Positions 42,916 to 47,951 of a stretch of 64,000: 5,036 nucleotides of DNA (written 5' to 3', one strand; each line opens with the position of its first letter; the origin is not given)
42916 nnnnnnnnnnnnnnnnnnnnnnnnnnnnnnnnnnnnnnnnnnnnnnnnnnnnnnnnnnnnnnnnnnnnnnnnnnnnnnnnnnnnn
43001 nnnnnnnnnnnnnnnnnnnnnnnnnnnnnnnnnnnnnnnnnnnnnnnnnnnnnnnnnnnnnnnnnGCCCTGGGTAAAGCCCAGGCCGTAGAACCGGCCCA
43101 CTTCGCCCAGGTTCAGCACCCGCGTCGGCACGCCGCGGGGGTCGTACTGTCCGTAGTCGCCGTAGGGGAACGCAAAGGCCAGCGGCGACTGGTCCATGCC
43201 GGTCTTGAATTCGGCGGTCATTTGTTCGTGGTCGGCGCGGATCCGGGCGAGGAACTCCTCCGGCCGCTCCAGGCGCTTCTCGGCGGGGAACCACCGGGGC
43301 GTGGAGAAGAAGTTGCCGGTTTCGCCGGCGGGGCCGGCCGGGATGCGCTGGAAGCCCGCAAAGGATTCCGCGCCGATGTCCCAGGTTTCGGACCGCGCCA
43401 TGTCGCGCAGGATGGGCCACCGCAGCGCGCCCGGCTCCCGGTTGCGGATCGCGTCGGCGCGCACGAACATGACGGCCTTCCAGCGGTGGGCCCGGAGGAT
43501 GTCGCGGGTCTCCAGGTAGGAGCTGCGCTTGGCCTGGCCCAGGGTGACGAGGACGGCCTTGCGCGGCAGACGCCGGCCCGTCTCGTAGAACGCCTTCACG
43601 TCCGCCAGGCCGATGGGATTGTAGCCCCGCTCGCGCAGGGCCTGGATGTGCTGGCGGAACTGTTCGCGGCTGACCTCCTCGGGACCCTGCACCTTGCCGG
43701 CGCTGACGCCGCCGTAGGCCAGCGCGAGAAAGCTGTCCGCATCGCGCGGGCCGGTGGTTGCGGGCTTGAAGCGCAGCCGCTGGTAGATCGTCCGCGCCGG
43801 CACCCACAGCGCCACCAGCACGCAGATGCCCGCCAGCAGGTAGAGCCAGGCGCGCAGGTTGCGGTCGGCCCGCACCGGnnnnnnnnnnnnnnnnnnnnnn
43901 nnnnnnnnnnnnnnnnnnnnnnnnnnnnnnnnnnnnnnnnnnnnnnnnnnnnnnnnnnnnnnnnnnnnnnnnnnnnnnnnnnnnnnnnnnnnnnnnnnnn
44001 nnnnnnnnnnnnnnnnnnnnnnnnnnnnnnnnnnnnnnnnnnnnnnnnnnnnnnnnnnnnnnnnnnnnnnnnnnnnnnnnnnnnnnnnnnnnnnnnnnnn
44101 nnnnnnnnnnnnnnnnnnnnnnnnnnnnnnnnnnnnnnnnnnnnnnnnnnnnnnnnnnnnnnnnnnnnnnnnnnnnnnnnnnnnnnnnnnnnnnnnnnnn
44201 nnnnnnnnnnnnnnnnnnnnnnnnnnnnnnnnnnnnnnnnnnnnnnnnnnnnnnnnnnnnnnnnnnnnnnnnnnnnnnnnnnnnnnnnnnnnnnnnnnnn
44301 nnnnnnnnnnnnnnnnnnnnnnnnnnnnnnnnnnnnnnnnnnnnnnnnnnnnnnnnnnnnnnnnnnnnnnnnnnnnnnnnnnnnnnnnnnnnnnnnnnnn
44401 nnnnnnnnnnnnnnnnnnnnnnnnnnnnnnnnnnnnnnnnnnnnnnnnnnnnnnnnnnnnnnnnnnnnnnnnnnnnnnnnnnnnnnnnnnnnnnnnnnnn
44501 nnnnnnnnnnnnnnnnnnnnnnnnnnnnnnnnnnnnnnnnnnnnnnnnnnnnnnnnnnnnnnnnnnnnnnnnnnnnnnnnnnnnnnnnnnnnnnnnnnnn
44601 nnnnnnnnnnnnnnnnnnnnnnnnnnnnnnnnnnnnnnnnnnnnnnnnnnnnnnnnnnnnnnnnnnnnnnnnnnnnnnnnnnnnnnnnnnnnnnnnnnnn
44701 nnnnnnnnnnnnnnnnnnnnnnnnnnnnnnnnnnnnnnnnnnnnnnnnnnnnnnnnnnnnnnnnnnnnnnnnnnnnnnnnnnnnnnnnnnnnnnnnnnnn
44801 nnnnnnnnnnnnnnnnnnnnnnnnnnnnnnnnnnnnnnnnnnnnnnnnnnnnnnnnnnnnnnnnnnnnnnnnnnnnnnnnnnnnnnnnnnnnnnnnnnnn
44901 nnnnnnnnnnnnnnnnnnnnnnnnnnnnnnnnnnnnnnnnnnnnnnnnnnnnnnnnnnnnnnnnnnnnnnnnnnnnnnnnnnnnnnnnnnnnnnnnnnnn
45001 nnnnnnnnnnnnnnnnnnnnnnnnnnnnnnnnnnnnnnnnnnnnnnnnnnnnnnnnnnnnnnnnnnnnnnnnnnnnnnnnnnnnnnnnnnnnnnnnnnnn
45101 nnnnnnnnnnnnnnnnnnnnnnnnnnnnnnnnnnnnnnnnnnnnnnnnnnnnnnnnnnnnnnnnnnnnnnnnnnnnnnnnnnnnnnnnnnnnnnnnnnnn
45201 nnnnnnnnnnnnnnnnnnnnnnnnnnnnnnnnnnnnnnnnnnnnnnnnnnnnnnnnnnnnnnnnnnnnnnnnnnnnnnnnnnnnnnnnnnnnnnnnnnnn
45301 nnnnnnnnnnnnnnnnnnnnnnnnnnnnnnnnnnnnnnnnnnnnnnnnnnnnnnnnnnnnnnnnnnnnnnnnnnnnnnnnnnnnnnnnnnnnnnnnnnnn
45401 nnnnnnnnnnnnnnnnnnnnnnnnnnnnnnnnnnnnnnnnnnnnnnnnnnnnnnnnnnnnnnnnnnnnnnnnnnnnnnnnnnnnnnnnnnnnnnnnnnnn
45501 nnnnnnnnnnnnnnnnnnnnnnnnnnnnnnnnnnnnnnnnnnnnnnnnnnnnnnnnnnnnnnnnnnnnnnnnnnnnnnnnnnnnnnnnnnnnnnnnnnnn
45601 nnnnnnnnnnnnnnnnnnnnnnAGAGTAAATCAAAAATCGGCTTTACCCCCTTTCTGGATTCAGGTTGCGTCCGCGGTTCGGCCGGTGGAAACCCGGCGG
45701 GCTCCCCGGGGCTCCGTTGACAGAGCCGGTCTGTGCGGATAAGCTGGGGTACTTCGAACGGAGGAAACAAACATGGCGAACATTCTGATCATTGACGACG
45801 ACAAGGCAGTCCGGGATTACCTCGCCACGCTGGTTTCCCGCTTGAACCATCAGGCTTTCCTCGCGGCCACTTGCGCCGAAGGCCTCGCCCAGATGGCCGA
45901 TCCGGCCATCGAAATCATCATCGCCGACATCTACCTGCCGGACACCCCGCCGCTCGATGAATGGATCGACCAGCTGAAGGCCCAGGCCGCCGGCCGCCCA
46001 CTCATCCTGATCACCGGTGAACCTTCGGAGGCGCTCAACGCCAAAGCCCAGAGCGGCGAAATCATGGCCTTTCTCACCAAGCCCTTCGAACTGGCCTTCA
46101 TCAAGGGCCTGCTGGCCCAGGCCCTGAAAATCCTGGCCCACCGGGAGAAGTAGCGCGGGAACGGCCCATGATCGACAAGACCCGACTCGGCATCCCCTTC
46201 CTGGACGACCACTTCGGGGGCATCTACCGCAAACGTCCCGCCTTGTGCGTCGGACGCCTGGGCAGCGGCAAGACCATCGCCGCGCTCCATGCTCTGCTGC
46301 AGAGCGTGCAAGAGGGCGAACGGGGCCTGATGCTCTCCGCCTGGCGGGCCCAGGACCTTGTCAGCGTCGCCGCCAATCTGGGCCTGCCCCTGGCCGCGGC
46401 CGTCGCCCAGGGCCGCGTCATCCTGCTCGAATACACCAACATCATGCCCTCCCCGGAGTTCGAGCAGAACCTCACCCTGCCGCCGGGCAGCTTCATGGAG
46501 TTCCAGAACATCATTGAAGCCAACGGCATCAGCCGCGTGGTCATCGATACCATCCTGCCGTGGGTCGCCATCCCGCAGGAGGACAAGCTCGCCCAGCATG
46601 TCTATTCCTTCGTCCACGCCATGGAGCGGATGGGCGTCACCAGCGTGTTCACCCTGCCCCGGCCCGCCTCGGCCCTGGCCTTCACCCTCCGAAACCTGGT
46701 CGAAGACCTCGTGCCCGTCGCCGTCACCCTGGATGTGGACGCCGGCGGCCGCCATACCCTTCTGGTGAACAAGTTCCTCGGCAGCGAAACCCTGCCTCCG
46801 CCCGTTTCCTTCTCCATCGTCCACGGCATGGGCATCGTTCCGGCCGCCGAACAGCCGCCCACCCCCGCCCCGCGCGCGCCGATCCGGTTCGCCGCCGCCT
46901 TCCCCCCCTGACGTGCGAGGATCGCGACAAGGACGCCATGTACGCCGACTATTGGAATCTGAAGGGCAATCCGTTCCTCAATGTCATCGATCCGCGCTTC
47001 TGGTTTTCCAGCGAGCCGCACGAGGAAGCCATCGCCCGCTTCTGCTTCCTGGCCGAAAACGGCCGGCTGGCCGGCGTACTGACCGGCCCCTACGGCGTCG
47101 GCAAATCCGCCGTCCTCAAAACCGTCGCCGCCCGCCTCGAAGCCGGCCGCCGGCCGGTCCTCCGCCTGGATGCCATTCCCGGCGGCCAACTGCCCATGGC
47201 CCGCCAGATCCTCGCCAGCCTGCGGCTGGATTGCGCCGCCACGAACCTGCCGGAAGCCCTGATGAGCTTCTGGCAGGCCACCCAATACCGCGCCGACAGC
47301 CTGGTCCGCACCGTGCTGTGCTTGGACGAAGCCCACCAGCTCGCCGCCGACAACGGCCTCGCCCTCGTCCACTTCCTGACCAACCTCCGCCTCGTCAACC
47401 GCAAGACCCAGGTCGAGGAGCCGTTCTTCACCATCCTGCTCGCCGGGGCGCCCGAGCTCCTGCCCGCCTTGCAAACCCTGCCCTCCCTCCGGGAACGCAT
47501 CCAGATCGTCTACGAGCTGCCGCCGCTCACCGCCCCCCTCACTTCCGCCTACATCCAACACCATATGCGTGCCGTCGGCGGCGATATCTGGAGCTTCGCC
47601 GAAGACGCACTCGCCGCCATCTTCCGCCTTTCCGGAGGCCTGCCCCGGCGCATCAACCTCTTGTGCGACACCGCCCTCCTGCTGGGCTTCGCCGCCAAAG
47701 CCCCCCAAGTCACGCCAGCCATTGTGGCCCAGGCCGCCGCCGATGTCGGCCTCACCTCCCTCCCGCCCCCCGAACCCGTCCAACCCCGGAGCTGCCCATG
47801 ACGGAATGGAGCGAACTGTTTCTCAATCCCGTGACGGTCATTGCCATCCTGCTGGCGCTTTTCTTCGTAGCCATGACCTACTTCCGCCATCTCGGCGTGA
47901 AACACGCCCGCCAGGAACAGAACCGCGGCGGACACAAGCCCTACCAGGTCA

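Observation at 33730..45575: Hybrid exopolysaccharide locus: PgaC-like synthase + two deacetylase proteins + AlgI/AlgJ-like O-acylation pair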

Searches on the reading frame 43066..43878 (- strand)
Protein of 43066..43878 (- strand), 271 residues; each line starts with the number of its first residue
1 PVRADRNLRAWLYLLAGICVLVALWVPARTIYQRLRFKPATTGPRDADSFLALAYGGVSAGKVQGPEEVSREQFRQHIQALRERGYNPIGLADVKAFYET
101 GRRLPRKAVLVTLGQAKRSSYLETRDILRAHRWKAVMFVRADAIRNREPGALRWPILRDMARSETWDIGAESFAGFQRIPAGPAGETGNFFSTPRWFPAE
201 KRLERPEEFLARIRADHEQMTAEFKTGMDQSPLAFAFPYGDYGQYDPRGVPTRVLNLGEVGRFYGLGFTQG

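Call 19: search_solved_structures(query=window:43066-43878:-, max_evalue=0.01, show_alignments=3)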
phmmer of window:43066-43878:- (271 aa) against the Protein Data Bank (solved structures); distinct sequences matched with E-value up to 0.01: 4.
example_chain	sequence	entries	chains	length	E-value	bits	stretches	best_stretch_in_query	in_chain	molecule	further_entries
3vus_A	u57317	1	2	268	1.3e-16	64.2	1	68-242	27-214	Poly-beta-1,6-N-acetyl-D-glucosamine N-deacetylase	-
4f9d_A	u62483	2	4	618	1e-15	61.2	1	68-242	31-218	Poly-beta-1,6-N-acetyl-D-glucosamine N-deacetylase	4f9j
5bu6_A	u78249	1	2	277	5.1e-08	36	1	78-245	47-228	BpsB (PgaB), Poly-beta-1,6-N-acetyl-D-glucosamine N-deacetylase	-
4u10_A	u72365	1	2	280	0.00039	23.3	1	63-243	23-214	Poly-beta-1,6-N-acetyl-D-glucosamine N-deacetylase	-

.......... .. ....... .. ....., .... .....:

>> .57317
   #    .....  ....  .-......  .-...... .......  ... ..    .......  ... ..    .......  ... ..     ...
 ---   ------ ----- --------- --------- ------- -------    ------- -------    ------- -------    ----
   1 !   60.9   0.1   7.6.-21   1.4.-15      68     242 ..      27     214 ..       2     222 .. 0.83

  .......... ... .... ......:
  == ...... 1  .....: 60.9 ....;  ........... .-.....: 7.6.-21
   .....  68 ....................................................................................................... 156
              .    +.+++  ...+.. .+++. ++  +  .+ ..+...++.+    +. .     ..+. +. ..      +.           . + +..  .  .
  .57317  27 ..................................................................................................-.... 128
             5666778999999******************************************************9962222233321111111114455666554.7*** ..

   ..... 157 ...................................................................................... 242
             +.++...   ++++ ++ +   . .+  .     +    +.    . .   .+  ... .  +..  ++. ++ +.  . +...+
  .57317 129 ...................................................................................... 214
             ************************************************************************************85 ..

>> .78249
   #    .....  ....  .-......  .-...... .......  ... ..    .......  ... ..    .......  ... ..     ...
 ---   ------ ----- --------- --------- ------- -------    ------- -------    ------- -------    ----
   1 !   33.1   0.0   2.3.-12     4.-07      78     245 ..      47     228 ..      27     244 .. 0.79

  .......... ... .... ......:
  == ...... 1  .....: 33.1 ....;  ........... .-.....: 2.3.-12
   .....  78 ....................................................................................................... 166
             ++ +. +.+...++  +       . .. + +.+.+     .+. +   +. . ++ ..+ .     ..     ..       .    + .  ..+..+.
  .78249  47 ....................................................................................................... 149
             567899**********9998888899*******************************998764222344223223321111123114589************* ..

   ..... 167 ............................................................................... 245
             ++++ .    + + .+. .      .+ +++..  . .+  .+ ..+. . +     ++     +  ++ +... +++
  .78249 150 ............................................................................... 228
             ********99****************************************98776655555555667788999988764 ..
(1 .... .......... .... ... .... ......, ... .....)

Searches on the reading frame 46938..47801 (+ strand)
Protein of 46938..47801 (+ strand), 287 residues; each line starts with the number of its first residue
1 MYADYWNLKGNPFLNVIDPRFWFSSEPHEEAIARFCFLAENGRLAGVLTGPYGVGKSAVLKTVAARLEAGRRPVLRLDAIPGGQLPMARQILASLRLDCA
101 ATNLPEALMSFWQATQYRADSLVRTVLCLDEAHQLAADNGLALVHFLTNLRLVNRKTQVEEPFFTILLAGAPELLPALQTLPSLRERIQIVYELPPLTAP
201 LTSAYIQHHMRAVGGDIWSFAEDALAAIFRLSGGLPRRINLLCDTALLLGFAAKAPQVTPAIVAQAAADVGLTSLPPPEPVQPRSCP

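Call 41: search_protein_families(library=ncbifam, proteins=[window:46938-47801:+], max_evalue=0.01)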
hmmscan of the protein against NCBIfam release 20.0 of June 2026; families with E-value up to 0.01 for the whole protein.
window:46938-47801:+ (287 aa): 2 families
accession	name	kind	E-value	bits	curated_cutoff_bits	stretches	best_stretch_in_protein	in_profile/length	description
TIGR03015.1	pepcterm_ATPase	hypoth_equivalog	9.8e-32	110.4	324.5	1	1-269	1-265/269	XrtA/PEP-CTERM system-associated ATPase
TIGR03420.1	DnaA_homol_Hda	equivalog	0.0015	18.1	194.8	0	23-79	17-74/226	DnaA regulatory inactivator Hda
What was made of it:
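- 46938..47801 (+): ExeA-type AAA ATPase resembling the XrtA/PEP-CTERM-associated ATPase. TIGR03015 110 bits, below cutoff (call 41).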

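Call 42: search_protein_families(library=pfam, proteins=[window:46938-47801:+], max_evalue=0.1)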
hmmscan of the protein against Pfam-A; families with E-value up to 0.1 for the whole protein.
window:46938-47801:+ (287 aa): 11 families
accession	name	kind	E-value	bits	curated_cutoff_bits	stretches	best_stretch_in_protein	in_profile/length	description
PF13401.12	AAA_22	-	3.8e-12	47.1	27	1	42-176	4-128/130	AAA domain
PF13191.12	AAA_16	-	4.6e-05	24.4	32.6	1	43-151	23-160/167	AAA ATPase domain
PF00004.35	AAA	-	0.00022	22.1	21.2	1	48-177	3-116/131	ATPase family associated with various cellular activities (AAA)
PF05621.17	TniB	-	0.00022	21.1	22.4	1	47-190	39-181/189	Bacterial TniB protein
PF01637.24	ATPase_2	-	0.002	18.4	33.2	1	40-239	17-222/225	ATPase domain predominantly from Archaea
PF13604.12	AAA_30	-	0.0042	17.3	27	1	38-148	13-113/191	AAA domain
PF25199.1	nSTAND_NTPase5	-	0.0074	16.6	34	1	15-73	12-72/145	Novel STAND NTPase 5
PF20693.3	YobI-ATPase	-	0.036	14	27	1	48-68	19-39/363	YobI-like P-loop NTPase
PF13173.12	AAA_14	-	0.055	13.9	27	0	47-198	6-124/129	AAA domain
PF07728.20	AAA_5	-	0.068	13.6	22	0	47-73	3-27/139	AAA domain (dynein-related subfamily)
PF13521.12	AAA_28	-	0.092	13.4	27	0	47-91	3-53/164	AAA domain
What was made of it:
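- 46938..47801 (+): AAA_22 (call 42).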
